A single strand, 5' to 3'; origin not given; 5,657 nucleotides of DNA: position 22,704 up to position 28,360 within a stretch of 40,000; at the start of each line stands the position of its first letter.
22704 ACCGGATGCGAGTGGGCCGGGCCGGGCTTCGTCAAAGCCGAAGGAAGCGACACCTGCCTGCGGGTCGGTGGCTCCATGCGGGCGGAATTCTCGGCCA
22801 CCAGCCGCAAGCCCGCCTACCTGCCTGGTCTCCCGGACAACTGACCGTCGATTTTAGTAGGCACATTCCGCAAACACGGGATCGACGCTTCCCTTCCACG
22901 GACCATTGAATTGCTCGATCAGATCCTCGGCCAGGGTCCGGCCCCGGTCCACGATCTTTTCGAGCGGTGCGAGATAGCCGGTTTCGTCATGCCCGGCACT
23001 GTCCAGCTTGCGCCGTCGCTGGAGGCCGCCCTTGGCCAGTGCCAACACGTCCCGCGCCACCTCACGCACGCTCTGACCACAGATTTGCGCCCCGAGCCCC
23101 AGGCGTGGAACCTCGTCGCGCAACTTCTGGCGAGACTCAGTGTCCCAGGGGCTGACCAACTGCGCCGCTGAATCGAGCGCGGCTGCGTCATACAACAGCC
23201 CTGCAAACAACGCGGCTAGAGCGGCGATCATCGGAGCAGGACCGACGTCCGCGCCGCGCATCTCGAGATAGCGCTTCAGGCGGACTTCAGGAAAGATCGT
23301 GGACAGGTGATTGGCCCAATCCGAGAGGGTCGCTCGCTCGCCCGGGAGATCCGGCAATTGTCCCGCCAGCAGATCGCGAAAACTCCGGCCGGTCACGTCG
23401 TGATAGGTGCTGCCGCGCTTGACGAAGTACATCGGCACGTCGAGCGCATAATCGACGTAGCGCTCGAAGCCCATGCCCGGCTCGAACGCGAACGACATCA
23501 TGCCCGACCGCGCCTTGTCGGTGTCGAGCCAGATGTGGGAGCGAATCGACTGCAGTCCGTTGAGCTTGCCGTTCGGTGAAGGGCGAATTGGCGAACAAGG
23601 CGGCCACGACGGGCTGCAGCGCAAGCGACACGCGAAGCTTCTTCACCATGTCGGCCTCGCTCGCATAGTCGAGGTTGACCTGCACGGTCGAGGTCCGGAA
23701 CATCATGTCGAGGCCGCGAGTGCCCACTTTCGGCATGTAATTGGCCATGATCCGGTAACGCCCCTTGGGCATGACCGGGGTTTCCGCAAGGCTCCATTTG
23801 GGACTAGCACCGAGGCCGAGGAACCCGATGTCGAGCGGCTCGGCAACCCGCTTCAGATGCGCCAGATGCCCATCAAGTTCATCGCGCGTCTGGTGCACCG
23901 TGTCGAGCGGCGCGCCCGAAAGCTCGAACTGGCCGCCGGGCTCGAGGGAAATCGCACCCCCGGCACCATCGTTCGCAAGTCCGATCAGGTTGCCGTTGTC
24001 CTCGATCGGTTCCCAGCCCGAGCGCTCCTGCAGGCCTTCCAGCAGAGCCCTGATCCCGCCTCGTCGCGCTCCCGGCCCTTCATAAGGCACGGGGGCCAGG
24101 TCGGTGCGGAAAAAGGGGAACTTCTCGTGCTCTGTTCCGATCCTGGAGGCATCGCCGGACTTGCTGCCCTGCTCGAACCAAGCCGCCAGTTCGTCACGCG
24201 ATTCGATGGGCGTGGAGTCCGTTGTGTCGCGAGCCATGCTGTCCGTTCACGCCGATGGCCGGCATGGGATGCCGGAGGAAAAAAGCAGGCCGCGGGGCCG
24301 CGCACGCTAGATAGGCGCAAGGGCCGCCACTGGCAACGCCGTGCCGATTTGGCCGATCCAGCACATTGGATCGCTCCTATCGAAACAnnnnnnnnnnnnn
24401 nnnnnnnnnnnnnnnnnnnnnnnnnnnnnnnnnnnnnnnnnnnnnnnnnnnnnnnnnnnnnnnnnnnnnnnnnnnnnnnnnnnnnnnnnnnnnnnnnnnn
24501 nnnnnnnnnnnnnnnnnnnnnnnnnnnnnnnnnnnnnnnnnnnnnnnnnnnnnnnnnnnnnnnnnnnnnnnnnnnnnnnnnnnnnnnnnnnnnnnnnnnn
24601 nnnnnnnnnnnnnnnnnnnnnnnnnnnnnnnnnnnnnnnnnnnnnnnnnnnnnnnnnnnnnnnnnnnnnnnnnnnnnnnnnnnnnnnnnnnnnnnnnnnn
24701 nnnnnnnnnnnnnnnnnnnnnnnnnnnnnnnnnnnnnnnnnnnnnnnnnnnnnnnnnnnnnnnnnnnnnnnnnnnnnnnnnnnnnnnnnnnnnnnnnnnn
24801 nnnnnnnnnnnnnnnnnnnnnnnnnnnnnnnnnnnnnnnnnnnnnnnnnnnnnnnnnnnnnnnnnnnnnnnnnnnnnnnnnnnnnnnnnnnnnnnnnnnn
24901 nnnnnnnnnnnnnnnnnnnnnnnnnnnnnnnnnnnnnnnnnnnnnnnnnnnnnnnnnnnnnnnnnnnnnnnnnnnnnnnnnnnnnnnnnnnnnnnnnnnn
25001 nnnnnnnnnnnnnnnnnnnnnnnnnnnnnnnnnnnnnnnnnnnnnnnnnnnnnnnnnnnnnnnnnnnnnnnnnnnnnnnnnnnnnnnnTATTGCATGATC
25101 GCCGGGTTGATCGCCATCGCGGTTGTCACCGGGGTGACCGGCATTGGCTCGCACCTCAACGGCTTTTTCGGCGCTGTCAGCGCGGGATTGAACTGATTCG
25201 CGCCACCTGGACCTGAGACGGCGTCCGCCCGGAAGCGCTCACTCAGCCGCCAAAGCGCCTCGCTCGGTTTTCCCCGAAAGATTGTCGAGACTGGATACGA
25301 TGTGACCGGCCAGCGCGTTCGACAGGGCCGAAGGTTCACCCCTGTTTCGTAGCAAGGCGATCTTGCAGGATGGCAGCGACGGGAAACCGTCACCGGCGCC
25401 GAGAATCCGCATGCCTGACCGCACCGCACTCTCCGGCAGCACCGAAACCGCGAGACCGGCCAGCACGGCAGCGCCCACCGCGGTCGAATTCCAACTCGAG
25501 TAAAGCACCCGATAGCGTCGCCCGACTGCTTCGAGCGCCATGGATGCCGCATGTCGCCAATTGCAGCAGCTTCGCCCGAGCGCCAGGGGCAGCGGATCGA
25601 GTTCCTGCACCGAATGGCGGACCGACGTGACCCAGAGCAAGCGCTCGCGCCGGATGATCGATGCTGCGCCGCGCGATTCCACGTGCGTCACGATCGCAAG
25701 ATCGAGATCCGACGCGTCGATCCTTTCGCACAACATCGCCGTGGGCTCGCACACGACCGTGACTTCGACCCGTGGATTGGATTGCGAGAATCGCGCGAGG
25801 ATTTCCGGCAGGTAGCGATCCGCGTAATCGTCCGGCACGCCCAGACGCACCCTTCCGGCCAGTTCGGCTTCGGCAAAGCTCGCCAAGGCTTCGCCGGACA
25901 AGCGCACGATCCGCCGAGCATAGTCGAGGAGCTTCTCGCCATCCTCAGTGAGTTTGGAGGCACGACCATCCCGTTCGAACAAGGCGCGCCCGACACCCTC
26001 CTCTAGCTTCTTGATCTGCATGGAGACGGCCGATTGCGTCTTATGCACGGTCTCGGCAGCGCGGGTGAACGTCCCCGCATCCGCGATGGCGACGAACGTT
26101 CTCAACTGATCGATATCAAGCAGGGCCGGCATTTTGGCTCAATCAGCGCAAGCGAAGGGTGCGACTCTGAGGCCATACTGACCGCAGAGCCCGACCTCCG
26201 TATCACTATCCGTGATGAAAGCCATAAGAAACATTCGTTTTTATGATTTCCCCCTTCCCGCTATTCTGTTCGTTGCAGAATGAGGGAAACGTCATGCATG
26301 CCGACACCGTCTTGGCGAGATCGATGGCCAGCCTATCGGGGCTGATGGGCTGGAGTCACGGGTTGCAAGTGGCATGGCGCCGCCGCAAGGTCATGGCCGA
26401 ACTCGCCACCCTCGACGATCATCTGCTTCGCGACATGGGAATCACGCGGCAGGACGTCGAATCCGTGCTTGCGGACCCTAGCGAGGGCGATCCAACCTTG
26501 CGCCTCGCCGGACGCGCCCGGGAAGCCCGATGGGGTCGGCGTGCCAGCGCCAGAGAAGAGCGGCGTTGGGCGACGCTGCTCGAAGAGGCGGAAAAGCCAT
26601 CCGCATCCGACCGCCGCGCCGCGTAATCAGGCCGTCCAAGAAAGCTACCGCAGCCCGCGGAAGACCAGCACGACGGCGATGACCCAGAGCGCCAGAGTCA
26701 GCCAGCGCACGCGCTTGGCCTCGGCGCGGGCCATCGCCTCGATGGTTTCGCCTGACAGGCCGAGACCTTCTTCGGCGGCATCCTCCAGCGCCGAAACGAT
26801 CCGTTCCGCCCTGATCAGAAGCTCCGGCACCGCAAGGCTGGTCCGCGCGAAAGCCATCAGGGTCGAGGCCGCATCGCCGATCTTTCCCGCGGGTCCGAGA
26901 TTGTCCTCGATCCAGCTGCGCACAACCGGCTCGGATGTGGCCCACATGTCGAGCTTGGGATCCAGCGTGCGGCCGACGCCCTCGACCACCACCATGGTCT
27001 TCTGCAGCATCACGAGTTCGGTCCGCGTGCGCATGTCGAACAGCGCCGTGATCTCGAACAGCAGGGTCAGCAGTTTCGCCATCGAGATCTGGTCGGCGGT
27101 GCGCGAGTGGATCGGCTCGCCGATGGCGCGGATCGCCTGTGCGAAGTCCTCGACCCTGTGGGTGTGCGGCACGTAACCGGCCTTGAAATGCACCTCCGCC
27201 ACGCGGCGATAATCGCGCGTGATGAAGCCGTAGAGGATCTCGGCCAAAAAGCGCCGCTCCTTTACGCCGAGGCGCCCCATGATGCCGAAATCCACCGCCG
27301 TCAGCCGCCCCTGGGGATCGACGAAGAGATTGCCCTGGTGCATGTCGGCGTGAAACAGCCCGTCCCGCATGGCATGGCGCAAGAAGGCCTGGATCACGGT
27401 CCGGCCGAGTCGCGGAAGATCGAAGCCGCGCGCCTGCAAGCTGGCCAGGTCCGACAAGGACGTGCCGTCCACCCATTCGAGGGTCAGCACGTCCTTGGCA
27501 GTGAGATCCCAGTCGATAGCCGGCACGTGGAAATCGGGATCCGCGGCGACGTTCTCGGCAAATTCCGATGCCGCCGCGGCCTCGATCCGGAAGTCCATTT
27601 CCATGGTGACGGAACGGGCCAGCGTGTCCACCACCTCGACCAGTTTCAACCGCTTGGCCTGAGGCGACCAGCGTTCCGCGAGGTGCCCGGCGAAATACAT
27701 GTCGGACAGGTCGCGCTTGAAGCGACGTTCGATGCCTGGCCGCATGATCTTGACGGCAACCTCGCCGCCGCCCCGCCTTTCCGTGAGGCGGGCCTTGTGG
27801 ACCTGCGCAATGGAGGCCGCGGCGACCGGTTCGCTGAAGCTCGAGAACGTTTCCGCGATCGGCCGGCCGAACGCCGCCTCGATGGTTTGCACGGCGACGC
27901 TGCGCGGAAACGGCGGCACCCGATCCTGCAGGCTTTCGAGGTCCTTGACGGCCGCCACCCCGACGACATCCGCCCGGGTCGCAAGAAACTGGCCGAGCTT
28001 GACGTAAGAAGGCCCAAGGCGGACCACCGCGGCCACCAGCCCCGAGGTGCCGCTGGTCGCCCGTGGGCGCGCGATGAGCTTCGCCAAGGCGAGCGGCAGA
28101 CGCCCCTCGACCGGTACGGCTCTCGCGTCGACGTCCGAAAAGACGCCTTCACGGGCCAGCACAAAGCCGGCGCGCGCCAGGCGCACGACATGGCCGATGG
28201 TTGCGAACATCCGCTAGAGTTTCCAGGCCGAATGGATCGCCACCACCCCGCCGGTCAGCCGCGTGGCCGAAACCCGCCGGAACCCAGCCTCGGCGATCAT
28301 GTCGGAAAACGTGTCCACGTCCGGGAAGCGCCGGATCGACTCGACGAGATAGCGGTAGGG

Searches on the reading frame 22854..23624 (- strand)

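Call 15: search_protein_families(library=pfam, proteins=[window:22854-23624:-], max_evalue=0.001)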
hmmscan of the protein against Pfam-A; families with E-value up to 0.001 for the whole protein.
window:22854-23624:- (256 aa): 1 family
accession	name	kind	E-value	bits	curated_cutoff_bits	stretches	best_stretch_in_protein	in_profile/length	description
PF04107.18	GCS2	-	2.8e-30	106.1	21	1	15-160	161-290/291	Glutamate-cysteine ligase family 2(GCS2)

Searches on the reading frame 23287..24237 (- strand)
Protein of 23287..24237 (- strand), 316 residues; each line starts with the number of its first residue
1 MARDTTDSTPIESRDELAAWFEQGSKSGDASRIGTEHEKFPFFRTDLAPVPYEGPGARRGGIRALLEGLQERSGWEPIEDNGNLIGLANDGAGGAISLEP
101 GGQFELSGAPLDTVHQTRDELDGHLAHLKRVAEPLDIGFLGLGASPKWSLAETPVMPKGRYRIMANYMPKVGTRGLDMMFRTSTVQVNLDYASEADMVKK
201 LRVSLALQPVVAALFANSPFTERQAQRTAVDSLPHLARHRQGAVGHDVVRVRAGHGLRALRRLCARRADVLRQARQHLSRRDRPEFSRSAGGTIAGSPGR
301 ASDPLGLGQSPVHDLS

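Call 15: search_protein_families(library=pfam, proteins=[window:23287-24237:-], max_evalue=0.001)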
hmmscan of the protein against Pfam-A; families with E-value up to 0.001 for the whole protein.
window:23287-24237:- (316 aa): 1 family
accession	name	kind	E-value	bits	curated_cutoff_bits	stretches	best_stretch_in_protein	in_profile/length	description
PF04107.18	GCS2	-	8.3e-45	153.8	21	1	71-222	16-164/291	Glutamate-cysteine ligase family 2(GCS2)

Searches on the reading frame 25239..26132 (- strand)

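Call 15: search_protein_families(library=pfam, proteins=[window:25239-26132:-], max_evalue=0.001)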
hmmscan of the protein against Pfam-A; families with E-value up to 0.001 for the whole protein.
window:25239-26132:- (297 aa): 2 families
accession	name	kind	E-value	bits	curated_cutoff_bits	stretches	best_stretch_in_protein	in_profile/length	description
PF03466.25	LysR_substrate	-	5.1e-25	88.5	28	1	90-278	3-204/209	LysR substrate binding domain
PF00126.33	HTH_1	-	1e-22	80.3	26.6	1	7-66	1-60/60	Bacterial regulatory helix-turn-helix protein, lysR family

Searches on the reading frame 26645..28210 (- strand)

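Call 15: search_protein_families(library=pfam, proteins=[window:26645-28210:-], max_evalue=0.001)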
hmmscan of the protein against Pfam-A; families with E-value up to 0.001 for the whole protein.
window:26645-28210:- (521 aa): 2 families
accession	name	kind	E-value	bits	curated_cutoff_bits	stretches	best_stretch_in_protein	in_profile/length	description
PF03109.22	ABC1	-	5.1e-78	262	22.9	1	94-341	2-244/244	ABC1 atypical kinase-like domain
PF01636.29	APH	-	8.5e-05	22.9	23.2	1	257-309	138-195/239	Phosphotransferase enzyme family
